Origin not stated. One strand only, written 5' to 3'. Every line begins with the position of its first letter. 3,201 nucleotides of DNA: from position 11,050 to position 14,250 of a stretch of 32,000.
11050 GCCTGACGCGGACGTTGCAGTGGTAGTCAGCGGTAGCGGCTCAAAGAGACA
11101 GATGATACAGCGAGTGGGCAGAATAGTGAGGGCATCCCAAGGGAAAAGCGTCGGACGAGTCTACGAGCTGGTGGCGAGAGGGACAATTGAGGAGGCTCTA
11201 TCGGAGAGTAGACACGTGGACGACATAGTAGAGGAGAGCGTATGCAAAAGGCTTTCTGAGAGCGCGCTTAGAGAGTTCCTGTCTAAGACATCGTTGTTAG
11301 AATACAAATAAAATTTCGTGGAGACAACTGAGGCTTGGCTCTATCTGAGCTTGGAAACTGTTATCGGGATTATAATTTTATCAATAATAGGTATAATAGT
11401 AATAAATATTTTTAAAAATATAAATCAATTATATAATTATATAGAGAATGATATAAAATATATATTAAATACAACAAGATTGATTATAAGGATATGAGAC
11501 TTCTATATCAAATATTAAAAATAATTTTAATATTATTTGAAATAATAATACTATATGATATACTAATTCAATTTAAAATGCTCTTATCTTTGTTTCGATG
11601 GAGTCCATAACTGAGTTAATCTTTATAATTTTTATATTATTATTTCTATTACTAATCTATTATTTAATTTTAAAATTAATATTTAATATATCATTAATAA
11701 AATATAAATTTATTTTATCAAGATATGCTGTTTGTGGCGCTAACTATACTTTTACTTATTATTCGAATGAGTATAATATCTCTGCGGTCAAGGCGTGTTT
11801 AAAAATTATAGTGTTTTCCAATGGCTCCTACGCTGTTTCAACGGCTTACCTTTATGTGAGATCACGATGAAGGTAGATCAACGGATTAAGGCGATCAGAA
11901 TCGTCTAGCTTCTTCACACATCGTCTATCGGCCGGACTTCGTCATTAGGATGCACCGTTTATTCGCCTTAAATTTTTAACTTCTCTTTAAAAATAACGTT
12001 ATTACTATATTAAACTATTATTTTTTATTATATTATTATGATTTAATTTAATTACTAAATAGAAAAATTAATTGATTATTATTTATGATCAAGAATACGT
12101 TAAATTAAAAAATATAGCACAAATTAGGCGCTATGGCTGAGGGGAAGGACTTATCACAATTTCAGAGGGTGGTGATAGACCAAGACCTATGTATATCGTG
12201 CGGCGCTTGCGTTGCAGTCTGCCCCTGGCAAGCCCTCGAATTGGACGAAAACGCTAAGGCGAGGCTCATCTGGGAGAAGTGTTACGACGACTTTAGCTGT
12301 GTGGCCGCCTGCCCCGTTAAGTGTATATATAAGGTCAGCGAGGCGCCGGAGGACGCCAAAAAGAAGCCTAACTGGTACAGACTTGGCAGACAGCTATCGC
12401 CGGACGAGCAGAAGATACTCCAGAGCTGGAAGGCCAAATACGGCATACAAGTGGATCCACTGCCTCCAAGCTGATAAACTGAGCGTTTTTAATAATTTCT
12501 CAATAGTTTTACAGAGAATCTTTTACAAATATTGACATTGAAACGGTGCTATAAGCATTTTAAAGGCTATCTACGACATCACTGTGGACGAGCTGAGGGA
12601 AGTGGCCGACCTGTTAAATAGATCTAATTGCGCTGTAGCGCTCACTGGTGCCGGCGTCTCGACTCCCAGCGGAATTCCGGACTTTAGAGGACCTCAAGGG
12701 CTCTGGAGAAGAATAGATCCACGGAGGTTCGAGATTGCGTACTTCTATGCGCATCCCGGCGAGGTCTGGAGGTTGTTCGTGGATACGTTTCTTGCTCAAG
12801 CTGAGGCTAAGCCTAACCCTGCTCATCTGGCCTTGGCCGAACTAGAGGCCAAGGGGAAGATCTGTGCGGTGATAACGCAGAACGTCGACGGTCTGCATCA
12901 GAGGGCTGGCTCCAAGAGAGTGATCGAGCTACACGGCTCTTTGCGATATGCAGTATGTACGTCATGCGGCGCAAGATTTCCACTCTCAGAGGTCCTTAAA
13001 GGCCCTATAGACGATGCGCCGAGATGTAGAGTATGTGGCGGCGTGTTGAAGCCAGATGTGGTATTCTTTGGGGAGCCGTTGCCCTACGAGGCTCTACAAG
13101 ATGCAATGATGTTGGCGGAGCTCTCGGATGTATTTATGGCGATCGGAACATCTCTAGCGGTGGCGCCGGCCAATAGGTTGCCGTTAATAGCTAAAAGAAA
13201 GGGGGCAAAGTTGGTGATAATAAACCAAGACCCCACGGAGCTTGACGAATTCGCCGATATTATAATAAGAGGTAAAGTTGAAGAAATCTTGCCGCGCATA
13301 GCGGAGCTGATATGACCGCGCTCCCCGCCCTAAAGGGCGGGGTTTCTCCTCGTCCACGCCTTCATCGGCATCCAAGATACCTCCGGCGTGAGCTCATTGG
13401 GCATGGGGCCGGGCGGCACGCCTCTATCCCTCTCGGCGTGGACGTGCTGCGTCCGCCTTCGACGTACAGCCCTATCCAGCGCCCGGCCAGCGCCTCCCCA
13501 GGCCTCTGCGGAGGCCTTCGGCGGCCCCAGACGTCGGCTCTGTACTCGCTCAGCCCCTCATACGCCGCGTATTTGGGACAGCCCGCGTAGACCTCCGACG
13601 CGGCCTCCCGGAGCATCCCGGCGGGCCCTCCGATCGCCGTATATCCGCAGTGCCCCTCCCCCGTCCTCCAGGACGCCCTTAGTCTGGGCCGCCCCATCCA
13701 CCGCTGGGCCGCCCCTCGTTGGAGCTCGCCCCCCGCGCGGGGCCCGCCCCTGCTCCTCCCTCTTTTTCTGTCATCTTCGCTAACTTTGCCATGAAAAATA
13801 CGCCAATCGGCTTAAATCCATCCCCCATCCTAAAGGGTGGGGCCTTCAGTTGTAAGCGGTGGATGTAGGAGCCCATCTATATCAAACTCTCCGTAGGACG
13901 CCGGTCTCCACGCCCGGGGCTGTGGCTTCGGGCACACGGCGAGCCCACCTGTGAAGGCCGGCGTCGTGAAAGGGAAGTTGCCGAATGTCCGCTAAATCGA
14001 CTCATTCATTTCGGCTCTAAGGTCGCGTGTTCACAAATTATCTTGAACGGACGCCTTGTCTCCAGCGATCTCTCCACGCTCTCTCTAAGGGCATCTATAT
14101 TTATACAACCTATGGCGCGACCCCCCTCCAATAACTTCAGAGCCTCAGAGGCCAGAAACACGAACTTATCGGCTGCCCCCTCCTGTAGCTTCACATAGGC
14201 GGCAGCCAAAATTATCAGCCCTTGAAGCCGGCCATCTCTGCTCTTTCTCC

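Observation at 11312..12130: Very AT-rich 0.8-kb island tiled by three overlapping small hydrophobic ORFs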

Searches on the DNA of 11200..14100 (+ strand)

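Call 43: search_rna_families(source=window, start=11200, end=14100, threshold=evalue, max_evalue=1, show_alignments=2)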
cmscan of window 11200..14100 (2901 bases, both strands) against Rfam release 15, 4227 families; matches with E-value up to 1: 2.
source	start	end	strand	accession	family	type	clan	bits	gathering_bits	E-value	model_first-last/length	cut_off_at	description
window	13304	13383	-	RF00062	HgcC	Gene;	-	23.3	50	0.015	1-130/130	no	HgcC family RNA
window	13323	13342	-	RF02656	sot0042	Gene; sRNA;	-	14.7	88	0.93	154-173/174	no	Sense overlapping transcript RNA 0042 (sot)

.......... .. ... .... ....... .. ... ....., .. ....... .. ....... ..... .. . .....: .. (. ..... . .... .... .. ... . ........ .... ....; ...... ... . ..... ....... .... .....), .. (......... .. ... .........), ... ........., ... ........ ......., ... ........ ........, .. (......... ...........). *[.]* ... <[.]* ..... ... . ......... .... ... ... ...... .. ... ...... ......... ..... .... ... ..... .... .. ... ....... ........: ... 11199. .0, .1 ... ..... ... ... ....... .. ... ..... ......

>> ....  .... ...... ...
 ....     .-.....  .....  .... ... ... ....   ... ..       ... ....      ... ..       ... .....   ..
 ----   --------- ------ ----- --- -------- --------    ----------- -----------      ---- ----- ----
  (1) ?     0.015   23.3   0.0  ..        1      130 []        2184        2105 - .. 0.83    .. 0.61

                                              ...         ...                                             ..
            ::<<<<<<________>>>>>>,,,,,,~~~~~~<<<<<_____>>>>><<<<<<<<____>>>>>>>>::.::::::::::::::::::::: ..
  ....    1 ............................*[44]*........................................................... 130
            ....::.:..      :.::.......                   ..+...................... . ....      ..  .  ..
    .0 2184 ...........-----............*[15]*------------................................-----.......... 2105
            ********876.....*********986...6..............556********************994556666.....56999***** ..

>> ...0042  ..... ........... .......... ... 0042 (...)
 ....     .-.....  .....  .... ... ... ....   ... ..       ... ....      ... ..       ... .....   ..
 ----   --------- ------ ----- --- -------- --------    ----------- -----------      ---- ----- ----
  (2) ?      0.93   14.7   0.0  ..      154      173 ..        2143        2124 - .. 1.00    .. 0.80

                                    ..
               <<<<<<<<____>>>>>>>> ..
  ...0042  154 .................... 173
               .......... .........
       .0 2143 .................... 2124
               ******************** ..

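Call 59: search_dna_similar(query=window:11312-12130:+, collection=phages, mode=distant, max_evalue=0.01, max_rows=10)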
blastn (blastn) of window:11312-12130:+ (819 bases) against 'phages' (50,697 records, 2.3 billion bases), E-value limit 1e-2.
No match.

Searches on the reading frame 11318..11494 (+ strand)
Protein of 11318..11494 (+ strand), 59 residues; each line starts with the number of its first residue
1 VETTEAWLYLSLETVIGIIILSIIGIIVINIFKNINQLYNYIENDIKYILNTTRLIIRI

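Call 38: search_protein_families(library=pfam, max_evalue=1, proteins=[window:11318-11494:+])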
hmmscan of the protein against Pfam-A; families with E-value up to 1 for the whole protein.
window:11318-11494:+ (59 aa): 1 family
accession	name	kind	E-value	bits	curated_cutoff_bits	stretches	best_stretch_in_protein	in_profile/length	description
PF12669.12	FeoB_associated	-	0.3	11.8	27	1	15-34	4-23/44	FeoB-associated Cys-rich membrane protein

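Call 39: search_protein_families(library=ncbifam, max_evalue=1, proteins=[window:11318-11494:+])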
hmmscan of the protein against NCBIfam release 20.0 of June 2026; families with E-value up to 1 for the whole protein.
window:11318-11494:+ (59 aa): 0 families

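Call 53: list_cluster_members(proteins=[P0133, L008:9295-9456:-, L008:9188-9295:-, P0125, window:11318-11494:+, window:11494-11607:+])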
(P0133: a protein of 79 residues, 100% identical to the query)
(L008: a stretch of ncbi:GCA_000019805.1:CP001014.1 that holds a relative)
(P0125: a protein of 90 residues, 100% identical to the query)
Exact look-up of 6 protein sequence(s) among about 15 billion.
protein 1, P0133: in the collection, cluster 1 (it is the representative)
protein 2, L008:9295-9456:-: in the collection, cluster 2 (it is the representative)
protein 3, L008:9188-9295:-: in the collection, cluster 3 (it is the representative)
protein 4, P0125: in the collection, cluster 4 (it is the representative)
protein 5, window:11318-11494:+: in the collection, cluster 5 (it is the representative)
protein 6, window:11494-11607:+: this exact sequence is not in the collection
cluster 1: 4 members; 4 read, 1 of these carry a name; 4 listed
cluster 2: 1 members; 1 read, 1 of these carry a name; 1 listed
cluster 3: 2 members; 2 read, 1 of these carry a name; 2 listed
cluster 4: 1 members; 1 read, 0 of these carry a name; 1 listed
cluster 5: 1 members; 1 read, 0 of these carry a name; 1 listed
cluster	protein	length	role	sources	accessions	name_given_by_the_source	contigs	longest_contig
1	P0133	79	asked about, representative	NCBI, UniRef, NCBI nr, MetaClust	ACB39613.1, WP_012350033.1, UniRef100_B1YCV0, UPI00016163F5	hypothetical protein [Pyrobaculum neutrophilum] | TadE family protein n=1 Tax=Pyrobaculum neutrophilum (strain DSM 2338 / JCM 9278 / NBRC ... | status=active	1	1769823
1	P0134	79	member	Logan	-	-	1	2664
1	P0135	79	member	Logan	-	-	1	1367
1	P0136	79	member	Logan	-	-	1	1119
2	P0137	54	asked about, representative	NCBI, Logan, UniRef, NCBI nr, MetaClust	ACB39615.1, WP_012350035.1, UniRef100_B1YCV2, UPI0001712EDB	hypothetical protein [Pyrobaculum neutrophilum] | Uncharacterized protein n=1 Tax=Pyrobaculum neutrophilum (strain DSM 2338 / JCM 9278 / ... | status=active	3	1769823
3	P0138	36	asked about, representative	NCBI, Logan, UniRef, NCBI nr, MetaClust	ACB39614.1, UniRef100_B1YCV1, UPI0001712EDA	hypothetical protein Tneu_0675 [Pyrobaculum neutrophilum V24Sta] | Uncharacterized protein n=1 Tax=Pyrobaculum neutrophilum (strain DSM 2338 / JCM 9278 / ... | status=active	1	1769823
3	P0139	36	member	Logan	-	-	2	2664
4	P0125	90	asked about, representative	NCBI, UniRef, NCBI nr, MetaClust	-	-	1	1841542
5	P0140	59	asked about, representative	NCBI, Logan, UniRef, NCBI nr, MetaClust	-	-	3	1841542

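Call 83: search_protein_families(library=pfam, alignment_id=A9, max_evalue=10)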
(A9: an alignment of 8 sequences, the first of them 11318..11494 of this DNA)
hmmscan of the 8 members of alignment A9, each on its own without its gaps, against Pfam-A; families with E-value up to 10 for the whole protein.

A. member 1, window:11318-11494:+ (59 aa): 1 family
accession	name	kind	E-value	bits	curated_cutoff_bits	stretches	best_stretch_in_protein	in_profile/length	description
PF12669.12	FeoB_associated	-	0.3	11.8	27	1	15-34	4-23/44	FeoB-associated Cys-rich membrane protein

B. families by the number of members that match (of 8 scanned): 2 families
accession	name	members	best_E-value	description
PF05545.16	FixQ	1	0.025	Cbb3-type cytochrome oxidase component FixQ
PF12669.12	FeoB_associated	1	0.3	FeoB-associated Cys-rich membrane protein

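Call 110: search_protein_families(library=phrogs, max_evalue=0.1, proteins=[window:11318-11494:+])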
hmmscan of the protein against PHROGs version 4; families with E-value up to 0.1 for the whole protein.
window:11318-11494:+ (59 aa): 0 families

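Call 125: search_protein_families(library=padloc, max_evalue=0.1, proteins=[window:11318-11494:+])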
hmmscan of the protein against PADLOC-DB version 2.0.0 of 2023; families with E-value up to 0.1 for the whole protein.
window:11318-11494:+ (59 aa): 0 families
